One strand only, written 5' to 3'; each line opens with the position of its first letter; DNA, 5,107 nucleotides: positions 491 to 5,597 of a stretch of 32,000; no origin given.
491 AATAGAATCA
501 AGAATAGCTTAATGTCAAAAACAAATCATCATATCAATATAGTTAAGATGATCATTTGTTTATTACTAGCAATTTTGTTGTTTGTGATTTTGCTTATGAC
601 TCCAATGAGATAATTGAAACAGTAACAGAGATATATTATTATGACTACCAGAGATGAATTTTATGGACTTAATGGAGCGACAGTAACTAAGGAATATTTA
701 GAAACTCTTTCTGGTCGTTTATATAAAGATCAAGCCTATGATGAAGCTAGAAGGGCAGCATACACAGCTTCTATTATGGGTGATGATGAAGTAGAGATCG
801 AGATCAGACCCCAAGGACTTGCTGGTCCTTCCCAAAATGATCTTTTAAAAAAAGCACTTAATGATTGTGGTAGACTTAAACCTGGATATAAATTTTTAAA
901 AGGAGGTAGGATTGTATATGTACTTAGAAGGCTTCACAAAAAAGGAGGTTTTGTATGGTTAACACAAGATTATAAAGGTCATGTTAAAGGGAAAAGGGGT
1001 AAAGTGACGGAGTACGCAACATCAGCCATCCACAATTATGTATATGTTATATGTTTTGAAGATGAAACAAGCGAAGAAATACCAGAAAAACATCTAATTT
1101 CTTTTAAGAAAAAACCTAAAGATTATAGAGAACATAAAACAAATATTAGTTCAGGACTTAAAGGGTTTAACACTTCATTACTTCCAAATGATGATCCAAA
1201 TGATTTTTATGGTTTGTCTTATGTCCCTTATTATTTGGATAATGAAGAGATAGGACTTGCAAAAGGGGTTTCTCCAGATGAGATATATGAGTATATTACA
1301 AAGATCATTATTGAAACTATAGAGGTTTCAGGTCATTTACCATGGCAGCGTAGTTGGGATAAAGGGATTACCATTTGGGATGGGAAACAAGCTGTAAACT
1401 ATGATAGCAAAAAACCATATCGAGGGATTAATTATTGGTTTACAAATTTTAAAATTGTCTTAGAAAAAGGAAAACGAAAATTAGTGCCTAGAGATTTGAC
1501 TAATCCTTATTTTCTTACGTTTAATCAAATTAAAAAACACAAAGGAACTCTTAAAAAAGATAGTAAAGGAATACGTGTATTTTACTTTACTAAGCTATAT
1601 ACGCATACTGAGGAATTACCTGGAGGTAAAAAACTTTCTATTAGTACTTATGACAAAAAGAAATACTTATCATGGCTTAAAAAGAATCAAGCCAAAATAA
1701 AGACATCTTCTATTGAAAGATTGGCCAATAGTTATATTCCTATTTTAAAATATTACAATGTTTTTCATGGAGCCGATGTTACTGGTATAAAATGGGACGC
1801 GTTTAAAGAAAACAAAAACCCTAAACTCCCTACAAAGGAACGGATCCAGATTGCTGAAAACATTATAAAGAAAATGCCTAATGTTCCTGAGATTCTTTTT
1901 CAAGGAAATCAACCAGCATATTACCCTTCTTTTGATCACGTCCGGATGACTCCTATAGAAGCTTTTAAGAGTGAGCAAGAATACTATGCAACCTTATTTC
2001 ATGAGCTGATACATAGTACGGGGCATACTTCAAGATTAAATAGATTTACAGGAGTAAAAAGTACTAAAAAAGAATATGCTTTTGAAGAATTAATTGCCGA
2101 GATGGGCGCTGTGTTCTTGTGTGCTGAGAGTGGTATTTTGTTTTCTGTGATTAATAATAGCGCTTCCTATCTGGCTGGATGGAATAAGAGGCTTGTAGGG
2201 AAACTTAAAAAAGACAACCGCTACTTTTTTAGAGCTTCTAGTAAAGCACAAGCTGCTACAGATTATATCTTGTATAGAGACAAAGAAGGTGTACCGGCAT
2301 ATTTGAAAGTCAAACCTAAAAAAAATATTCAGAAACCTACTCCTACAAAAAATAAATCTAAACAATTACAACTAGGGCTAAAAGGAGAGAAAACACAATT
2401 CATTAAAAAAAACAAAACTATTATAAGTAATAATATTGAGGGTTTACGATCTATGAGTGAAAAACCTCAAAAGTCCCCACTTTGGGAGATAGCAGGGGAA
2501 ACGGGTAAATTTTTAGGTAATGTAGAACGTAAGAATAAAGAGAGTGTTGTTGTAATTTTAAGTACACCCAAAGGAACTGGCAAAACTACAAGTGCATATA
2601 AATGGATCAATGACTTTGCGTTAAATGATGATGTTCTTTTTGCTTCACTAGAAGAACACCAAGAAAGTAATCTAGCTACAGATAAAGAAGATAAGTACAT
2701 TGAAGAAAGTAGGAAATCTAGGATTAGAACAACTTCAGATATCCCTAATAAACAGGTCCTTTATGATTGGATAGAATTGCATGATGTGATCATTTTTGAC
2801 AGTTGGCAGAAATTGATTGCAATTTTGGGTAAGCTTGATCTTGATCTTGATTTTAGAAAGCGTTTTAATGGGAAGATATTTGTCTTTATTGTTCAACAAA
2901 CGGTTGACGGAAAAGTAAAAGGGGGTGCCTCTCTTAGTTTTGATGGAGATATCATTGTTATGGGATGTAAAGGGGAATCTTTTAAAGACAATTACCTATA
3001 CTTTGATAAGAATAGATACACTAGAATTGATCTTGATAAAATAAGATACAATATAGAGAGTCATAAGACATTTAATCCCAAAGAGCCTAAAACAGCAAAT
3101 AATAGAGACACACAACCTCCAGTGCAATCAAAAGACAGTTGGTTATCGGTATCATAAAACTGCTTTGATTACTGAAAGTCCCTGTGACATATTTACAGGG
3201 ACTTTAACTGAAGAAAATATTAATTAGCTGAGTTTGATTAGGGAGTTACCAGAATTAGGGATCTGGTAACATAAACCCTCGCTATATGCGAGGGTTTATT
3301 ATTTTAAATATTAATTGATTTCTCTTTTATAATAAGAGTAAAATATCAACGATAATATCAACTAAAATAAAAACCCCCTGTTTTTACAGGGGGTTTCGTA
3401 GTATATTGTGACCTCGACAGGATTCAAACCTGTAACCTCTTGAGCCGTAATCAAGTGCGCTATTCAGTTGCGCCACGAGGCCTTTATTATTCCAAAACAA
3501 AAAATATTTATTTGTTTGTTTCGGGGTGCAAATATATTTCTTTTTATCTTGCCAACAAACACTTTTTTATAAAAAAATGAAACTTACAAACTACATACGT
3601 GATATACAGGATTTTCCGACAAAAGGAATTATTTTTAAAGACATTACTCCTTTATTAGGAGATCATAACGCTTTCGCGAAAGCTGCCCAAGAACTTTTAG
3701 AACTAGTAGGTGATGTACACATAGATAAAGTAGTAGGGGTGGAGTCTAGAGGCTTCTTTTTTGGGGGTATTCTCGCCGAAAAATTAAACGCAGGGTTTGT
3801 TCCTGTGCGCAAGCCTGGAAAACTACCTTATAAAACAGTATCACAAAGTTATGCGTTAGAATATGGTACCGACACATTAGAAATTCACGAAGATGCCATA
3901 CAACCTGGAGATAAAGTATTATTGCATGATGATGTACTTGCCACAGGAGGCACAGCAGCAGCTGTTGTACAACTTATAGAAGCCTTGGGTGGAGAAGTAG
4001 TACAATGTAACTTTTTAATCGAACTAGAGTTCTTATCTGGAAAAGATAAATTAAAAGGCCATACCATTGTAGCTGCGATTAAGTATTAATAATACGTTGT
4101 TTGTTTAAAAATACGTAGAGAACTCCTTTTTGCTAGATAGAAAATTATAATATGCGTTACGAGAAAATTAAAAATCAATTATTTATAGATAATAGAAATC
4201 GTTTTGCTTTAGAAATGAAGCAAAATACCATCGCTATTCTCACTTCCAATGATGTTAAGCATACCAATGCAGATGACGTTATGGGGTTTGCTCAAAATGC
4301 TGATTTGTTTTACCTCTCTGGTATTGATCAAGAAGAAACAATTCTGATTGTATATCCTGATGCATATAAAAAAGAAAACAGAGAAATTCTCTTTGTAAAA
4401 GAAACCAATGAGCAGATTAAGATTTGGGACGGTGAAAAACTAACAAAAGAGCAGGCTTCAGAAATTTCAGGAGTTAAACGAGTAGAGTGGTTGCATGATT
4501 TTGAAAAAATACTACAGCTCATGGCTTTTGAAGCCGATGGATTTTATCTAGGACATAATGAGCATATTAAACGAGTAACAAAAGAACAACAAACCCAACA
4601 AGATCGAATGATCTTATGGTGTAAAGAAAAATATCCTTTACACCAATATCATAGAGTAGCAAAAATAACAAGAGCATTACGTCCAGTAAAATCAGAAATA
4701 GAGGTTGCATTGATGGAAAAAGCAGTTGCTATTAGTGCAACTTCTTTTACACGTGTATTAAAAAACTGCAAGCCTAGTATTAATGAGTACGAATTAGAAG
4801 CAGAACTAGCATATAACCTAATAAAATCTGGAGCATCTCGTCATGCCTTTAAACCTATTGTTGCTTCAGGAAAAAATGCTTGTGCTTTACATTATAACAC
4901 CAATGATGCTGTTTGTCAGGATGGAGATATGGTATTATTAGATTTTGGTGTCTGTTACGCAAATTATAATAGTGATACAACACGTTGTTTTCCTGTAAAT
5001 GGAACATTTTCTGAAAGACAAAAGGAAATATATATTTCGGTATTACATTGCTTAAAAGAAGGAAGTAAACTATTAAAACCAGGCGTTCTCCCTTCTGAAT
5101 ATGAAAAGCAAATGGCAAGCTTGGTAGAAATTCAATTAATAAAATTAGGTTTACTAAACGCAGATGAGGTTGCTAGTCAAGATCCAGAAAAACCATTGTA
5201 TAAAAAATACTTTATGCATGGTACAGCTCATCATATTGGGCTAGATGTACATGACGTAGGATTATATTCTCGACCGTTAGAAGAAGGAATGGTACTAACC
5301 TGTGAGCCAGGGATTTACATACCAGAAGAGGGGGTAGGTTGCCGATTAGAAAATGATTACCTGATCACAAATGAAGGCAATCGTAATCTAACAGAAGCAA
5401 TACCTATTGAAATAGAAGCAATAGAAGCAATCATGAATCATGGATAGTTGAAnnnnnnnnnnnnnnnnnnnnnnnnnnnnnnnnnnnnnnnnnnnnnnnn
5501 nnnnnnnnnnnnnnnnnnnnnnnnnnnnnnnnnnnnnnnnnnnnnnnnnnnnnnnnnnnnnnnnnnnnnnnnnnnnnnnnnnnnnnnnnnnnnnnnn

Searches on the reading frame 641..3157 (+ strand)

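Call 81: search_protein_families(library=pfam, proteins=[window:641-3157:+], max_evalue=0.00001)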
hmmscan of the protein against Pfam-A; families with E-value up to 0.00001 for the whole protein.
window:641-3157:+ (838 aa): 2 families
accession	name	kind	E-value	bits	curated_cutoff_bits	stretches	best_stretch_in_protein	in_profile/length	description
PF18818.7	MPTase-PolyVal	-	2.4e-30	105.6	27.5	1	417-534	13-125/126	Zincin-like metallopeptidase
PF08401.16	ArdcN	-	3.1e-15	56.9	22.6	1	214-375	2-123/123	N-terminal domain of anti-restriction factor ArdC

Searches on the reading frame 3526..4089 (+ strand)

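Call 81: search_protein_families(library=pfam, proteins=[window:3526-4089:+], max_evalue=0.00001)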
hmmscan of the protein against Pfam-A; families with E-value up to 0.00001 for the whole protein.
window:3526-4089:+ (187 aa): 1 family
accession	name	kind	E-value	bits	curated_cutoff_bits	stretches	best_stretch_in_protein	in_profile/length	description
PF00156.33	Pribosyltran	-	1.7e-12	47.4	26.3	1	50-165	15-124/158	Phosphoribosyl transferase domain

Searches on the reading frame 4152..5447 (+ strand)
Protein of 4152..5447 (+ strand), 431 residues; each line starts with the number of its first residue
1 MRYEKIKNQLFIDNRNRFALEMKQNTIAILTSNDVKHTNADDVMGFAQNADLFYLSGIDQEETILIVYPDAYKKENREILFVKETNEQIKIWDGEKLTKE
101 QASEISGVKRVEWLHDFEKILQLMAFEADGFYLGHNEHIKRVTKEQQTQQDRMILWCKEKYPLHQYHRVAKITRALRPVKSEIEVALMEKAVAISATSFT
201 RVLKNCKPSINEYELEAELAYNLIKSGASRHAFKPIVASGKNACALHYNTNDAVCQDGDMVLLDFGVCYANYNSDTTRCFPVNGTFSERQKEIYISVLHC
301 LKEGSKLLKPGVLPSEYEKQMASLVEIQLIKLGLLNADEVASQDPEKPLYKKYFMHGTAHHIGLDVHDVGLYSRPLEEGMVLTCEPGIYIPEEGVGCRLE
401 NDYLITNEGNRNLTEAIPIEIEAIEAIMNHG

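Call 81: search_protein_families(library=pfam, proteins=[window:4152-5447:+], max_evalue=0.00001)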
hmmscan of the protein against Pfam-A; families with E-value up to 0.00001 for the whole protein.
window:4152-5447:+ (431 aa): 2 families
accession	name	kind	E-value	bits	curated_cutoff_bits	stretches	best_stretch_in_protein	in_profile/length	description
PF00557.29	Peptidase_M24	-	9.6e-58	195.8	23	1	187-407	2-208/208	Metallopeptidase family M24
PF05195.22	AMP_N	-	7.5e-29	100.3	24.6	1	11-127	1-116/121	Aminopeptidase P, N-terminal domain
